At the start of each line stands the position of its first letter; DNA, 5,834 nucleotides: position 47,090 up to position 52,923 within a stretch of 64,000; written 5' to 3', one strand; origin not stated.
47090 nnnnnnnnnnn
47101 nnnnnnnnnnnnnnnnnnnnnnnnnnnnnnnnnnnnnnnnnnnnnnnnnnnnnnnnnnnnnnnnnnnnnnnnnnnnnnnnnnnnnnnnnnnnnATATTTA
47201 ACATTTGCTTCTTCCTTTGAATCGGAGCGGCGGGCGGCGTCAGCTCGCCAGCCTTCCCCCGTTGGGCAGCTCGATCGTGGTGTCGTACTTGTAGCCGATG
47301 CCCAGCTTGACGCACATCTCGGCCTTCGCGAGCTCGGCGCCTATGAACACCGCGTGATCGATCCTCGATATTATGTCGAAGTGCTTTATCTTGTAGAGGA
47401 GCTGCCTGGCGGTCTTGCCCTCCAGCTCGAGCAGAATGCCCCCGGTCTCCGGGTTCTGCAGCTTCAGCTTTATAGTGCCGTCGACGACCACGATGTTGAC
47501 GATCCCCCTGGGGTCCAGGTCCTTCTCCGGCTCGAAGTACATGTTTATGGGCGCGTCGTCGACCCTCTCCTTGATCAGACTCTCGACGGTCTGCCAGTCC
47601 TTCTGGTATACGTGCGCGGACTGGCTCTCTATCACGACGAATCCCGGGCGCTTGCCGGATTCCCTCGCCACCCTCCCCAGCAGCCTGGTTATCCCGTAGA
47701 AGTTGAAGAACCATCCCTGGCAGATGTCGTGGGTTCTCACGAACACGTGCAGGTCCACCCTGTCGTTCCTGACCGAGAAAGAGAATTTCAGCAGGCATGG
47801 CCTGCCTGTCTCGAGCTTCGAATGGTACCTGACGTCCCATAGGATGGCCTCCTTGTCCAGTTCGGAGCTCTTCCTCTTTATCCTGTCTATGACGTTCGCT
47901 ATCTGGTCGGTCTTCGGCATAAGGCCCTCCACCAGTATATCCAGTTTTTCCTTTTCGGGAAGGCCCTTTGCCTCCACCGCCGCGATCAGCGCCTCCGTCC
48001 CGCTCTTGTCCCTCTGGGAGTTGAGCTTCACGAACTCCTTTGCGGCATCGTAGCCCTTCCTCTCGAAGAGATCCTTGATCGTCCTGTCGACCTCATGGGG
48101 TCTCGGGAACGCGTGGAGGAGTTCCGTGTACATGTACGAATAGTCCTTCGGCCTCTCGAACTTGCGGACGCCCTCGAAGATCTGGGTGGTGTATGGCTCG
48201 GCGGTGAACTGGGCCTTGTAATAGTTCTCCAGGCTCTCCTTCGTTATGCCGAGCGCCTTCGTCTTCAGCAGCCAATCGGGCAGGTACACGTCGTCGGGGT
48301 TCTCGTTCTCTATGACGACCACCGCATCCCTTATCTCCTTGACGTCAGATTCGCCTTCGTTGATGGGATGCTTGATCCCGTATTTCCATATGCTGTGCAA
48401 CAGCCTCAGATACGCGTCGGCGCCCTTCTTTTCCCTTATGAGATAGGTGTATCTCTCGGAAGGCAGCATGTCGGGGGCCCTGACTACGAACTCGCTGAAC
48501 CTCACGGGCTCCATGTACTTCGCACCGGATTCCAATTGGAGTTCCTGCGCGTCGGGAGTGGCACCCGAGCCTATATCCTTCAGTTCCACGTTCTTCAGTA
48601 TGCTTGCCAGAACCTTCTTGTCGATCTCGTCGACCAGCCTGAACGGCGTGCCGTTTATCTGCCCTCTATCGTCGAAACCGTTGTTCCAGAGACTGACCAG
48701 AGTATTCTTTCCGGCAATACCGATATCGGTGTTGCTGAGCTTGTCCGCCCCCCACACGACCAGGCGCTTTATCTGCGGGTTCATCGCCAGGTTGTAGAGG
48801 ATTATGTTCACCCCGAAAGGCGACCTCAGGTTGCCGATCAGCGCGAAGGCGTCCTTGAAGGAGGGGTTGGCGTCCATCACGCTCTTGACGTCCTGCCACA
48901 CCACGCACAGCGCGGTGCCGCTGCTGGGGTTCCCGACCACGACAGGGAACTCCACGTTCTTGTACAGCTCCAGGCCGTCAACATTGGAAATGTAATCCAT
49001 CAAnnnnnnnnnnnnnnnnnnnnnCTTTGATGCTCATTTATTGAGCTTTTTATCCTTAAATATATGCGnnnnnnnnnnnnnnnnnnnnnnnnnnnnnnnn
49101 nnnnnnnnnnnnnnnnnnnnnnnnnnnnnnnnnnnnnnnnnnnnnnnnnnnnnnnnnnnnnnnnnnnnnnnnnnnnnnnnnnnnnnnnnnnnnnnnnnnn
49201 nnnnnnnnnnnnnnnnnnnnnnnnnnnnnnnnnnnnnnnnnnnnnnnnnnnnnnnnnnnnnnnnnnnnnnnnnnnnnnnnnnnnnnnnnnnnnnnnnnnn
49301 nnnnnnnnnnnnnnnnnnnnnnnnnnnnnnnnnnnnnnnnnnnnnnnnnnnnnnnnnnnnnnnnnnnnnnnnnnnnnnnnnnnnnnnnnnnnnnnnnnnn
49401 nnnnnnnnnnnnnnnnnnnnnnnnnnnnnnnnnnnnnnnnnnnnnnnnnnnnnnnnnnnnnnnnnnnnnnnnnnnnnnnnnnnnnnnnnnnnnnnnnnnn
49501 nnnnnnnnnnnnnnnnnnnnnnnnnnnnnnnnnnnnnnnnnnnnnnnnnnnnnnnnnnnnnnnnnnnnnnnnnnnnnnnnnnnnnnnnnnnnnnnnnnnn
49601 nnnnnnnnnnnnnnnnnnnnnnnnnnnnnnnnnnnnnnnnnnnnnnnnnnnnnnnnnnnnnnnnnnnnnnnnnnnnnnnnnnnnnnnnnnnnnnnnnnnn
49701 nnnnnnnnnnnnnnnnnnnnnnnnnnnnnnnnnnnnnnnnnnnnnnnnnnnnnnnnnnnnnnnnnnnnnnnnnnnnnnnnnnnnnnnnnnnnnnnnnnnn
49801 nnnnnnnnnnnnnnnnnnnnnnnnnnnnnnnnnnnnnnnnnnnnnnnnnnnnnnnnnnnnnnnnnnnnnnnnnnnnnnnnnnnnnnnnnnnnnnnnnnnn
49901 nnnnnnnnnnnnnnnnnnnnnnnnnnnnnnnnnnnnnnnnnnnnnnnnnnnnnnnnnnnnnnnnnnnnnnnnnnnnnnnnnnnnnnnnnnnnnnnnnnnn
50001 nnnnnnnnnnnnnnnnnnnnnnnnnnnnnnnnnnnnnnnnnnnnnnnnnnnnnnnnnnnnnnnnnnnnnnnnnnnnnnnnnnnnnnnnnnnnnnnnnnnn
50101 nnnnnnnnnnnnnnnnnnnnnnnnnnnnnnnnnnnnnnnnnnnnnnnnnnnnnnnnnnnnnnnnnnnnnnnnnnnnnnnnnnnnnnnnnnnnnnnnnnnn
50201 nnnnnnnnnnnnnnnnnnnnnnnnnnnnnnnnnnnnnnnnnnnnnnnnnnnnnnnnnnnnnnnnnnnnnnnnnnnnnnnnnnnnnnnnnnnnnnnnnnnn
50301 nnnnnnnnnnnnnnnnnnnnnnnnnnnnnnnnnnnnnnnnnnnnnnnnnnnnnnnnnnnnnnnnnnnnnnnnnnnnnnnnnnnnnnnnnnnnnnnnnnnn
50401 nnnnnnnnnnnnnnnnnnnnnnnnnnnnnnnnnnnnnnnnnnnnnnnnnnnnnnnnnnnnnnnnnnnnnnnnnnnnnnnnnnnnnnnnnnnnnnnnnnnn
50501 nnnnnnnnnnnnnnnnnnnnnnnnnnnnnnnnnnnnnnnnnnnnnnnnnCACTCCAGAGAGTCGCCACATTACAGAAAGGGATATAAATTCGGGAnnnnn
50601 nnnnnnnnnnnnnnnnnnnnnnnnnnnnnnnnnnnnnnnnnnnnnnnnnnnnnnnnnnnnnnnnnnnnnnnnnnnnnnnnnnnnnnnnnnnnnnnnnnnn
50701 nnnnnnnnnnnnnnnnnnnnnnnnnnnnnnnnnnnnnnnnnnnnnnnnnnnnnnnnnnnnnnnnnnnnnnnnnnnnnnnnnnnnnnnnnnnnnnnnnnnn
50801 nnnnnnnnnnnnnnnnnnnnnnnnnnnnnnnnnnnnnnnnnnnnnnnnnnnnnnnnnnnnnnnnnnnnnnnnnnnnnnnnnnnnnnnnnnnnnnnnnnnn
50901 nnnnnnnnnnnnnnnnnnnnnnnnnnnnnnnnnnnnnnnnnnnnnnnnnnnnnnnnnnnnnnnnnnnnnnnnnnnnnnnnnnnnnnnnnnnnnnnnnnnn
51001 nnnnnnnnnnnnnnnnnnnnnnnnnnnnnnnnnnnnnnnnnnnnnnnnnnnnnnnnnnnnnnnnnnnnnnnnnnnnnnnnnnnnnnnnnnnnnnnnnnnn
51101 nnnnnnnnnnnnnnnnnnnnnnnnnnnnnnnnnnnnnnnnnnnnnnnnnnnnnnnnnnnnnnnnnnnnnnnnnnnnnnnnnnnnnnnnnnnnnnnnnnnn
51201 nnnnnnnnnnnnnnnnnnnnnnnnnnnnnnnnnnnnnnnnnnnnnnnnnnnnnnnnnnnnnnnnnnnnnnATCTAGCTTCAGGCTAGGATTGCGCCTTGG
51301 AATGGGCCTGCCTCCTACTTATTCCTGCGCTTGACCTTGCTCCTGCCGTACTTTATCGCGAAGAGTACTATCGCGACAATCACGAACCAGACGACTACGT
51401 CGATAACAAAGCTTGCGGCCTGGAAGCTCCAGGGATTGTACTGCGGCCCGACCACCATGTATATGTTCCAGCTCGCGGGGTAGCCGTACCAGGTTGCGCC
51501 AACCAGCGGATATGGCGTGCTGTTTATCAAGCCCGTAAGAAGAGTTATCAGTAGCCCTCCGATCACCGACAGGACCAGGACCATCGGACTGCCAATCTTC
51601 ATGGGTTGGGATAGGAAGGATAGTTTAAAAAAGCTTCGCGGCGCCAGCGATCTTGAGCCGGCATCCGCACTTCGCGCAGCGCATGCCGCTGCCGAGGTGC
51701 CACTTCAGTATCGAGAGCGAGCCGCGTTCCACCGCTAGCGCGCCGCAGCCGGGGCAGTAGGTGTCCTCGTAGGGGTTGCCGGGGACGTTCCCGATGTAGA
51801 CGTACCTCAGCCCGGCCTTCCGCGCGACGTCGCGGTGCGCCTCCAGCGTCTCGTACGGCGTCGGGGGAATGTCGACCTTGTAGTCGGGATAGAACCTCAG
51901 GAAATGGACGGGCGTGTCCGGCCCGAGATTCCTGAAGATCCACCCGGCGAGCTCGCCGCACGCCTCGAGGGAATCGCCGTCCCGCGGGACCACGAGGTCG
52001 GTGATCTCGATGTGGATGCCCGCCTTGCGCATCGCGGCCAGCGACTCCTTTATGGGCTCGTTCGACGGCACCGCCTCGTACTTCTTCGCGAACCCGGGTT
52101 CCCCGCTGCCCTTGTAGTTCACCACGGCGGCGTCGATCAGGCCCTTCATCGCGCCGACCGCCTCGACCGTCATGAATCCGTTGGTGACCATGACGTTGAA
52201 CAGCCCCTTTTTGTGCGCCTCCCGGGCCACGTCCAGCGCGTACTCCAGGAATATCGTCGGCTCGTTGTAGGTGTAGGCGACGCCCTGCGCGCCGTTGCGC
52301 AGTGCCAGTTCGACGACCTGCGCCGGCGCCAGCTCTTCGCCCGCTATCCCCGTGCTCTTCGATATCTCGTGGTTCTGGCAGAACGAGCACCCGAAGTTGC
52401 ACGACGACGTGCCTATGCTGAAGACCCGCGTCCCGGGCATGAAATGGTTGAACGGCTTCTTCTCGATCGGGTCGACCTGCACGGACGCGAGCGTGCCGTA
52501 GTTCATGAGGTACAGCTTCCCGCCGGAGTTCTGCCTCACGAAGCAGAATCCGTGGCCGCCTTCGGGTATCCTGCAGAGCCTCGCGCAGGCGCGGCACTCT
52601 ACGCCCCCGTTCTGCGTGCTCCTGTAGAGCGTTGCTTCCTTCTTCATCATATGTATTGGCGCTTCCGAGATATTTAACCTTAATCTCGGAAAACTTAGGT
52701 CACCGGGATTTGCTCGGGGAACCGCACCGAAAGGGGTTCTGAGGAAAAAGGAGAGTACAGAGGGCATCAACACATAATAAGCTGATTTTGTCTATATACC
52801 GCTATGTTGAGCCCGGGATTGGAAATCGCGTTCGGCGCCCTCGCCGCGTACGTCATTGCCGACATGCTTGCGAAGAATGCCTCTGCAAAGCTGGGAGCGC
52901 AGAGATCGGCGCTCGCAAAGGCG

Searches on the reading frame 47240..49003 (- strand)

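Call 10: search_protein_families(library=pfam, proteins=[window:47240-49003:-], max_evalue=0.001)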
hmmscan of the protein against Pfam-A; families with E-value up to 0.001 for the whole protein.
window:47240-49003:- (587 aa): 2 families
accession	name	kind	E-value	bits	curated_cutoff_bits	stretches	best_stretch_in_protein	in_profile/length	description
PF00303.24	Thymidylat_synt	-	5.7e-14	52.3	24.3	1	364-485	108-230/266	Thymidylate synthase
PF14251.12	PterinBD-DUF4346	-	5.8e-11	43.5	29.6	1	496-573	1-85/86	PterinBD-DUF4346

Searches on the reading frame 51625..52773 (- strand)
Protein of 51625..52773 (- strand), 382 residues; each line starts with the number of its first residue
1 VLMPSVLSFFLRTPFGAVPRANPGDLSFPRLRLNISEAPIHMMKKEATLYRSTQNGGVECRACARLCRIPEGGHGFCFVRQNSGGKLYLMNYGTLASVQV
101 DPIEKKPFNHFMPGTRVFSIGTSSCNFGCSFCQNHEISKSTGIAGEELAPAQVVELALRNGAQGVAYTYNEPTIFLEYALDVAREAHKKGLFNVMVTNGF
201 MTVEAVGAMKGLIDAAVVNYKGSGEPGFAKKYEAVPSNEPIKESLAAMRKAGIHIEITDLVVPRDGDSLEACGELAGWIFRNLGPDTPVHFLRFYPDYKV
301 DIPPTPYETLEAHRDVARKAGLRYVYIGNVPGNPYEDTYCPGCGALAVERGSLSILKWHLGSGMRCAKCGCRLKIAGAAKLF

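Call 83: search_protein_families(library=pfam, proteins=[window:51625-52773:-], max_evalue=0.001)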
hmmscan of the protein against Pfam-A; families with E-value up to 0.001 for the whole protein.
window:51625-52773:- (382 aa): 1 family
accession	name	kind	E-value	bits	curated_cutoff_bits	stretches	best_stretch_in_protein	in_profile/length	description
PF04055.27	Radical_SAM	-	5.7e-16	59.6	29.5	1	122-272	4-159/166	Radical SAM superfamily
